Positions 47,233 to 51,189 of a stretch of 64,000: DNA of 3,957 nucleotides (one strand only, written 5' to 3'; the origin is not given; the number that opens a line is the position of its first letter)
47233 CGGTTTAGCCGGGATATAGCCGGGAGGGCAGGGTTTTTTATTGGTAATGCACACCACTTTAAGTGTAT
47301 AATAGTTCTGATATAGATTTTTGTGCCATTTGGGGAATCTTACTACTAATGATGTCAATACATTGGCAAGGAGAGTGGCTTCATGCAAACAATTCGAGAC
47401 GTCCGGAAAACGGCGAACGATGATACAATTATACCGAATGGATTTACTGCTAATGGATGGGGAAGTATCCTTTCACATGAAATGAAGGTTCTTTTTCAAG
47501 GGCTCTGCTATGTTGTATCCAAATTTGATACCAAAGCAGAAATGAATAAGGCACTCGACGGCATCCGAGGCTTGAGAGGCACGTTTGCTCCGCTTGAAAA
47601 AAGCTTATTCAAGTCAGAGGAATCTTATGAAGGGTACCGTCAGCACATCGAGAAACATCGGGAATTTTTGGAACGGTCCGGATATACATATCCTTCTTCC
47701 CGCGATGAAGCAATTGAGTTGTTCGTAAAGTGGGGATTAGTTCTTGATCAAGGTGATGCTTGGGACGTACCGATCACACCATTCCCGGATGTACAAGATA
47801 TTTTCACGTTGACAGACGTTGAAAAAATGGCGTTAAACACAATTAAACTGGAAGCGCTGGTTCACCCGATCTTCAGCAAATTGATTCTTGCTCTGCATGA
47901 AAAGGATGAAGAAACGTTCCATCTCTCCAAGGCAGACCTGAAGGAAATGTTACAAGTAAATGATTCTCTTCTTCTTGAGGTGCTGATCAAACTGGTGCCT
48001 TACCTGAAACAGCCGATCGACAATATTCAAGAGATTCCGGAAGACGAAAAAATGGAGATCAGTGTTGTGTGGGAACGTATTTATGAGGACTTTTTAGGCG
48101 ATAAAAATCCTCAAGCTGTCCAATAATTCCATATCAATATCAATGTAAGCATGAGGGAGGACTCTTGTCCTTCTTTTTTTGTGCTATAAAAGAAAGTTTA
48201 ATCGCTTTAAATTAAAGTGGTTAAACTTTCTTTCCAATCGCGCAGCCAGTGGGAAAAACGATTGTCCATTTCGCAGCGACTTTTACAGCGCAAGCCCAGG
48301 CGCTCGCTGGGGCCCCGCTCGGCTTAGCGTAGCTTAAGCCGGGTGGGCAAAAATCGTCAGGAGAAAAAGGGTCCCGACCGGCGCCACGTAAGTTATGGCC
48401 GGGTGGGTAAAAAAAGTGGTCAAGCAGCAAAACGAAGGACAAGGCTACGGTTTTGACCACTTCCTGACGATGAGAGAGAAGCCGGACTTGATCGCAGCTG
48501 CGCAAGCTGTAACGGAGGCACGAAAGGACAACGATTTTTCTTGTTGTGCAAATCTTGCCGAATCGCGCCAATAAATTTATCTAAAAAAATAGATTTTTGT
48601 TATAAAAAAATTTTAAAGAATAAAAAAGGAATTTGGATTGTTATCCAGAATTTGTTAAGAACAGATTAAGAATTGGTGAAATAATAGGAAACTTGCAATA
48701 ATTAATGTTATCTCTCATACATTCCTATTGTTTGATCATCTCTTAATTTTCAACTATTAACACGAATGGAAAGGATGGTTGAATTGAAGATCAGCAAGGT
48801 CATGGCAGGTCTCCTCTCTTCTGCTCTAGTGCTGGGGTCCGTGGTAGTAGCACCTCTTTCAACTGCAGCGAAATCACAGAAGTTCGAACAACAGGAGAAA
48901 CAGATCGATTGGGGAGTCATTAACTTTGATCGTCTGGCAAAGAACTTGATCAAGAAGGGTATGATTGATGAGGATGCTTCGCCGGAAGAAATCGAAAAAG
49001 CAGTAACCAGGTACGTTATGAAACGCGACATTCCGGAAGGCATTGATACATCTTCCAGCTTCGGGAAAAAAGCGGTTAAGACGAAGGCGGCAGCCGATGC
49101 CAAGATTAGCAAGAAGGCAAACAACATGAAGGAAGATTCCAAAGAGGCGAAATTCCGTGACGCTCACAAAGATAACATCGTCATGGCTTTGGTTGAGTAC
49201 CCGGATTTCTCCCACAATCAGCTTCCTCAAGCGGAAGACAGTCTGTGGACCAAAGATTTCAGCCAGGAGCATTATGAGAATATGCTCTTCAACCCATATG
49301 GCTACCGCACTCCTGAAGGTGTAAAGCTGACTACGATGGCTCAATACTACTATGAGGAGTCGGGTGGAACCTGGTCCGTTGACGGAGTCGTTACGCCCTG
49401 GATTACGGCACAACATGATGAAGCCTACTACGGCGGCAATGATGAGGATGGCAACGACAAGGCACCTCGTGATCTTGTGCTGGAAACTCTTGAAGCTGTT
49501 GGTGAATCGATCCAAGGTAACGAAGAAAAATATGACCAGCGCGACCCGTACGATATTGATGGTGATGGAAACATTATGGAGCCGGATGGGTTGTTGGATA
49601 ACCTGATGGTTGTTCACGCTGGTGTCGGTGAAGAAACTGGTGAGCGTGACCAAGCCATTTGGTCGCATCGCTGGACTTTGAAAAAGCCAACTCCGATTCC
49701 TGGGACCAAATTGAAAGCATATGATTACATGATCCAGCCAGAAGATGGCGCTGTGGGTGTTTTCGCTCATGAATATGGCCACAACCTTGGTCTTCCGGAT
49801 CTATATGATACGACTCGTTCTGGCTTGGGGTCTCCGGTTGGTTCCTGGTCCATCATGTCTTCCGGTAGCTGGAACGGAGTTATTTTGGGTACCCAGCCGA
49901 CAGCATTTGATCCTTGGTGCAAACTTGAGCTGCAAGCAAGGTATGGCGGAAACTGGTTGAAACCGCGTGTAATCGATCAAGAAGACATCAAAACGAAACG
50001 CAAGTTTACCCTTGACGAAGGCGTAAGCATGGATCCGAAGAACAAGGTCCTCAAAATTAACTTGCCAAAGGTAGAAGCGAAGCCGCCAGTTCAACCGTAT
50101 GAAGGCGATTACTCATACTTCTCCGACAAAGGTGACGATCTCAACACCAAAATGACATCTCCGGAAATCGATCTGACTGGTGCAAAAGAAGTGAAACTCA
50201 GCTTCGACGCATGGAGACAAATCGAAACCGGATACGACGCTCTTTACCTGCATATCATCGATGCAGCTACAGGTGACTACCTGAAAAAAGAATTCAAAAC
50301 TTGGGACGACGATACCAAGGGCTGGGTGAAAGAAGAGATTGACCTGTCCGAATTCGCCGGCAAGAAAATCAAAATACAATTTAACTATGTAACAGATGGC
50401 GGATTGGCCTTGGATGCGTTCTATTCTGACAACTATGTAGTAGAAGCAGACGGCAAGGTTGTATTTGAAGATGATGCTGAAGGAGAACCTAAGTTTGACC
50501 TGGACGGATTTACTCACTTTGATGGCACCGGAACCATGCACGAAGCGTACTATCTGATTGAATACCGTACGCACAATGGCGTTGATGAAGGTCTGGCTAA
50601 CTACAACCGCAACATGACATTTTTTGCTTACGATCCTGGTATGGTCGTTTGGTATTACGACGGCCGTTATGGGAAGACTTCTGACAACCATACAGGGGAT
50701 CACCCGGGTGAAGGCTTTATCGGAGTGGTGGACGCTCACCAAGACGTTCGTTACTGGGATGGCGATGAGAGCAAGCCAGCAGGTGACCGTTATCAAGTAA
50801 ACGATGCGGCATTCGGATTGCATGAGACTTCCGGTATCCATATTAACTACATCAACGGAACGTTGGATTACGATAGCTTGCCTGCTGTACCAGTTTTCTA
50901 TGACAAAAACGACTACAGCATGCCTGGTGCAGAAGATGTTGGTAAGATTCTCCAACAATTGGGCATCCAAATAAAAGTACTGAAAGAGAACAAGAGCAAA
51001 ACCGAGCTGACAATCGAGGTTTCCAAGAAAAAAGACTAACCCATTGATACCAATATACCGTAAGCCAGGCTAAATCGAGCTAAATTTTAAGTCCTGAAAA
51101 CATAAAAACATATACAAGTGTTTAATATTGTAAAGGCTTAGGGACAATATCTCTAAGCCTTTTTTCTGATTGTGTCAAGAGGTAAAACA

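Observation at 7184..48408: Dispersed family of REP-like hairpins with compensatory base changes, in both orientations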

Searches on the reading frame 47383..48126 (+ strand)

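Call 81: search_protein_families(library=pfam, proteins=[window:47383-48126:+], max_evalue=0.00001)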
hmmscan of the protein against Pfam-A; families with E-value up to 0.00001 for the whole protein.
window:47383-48126:+ (247 aa): 1 family
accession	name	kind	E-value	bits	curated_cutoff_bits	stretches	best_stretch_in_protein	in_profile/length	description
PF19508.4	DUF6042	-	2.3e-62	210.9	26.8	1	16-239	2-218/219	Family of unknown function (DUF6042)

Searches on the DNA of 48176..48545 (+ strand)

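Call 10: search_rna_families(source=window, start=48200, end=48500, threshold=evalue, max_evalue=10)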
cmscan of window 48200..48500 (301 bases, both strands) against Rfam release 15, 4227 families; matches with E-value up to 10: 1.
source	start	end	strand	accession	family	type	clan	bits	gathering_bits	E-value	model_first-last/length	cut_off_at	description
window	48200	48237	-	RF01613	ceN109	Gene; snRNA; snoRNA; CD-box;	-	12.2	52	7.8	1-67/67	no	Nematode snoRNA ceN109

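Call 79: search_dna_similar(query=window:48176-48545:+, collection=plasmids, mode=distant, max_rows=10)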
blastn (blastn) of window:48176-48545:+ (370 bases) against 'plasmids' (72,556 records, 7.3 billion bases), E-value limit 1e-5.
No match.

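Call 80: search_dna_similar(query=window:48176-48545:+, collection=phages, mode=distant, max_rows=10)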
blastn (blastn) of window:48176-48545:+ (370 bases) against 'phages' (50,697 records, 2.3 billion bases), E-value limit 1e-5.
No match.

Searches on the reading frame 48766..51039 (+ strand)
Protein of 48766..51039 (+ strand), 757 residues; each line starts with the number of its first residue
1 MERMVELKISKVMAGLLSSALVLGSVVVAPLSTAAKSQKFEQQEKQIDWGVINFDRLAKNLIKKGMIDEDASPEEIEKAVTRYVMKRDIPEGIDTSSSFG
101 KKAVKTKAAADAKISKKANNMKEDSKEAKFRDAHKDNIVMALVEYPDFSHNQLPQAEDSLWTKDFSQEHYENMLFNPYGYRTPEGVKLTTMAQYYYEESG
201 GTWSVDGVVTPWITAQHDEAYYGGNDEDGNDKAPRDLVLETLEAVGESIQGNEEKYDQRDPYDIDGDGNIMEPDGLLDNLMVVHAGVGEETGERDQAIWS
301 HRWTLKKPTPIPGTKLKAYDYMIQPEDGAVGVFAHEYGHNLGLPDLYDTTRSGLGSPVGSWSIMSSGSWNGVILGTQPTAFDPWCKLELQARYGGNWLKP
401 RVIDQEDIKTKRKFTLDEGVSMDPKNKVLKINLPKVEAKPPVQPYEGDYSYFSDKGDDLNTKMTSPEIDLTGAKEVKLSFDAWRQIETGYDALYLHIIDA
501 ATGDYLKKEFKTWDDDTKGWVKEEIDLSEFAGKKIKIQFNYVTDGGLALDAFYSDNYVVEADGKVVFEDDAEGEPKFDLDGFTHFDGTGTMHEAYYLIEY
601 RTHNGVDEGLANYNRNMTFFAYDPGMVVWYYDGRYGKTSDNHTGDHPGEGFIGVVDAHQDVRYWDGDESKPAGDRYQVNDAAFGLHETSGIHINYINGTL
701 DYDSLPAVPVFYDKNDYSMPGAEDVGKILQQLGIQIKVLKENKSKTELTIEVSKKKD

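Call 81: search_protein_families(library=pfam, proteins=[window:48766-51039:+], max_evalue=0.00001)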
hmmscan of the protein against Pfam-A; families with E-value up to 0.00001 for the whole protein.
window:48766-51039:+ (757 aa): 3 families
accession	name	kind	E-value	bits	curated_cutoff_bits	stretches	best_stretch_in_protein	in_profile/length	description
PF05547.17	Peptidase_M6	-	1.4e-92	310.6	22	1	132-398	9-294/294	Immune inhibitor A peptidase M6, catalytic domain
PF20773.4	InhA-like_MAM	-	1.1e-40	139.6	26.9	1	412-586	3-190/191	Immune inhibitor A-like, MAM domain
PF20774.2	InhA-like_VEG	-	1.3e-40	139.6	27.6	1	593-747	5-155/158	Immune inhibitor A-like metallopeptidase, VEG domain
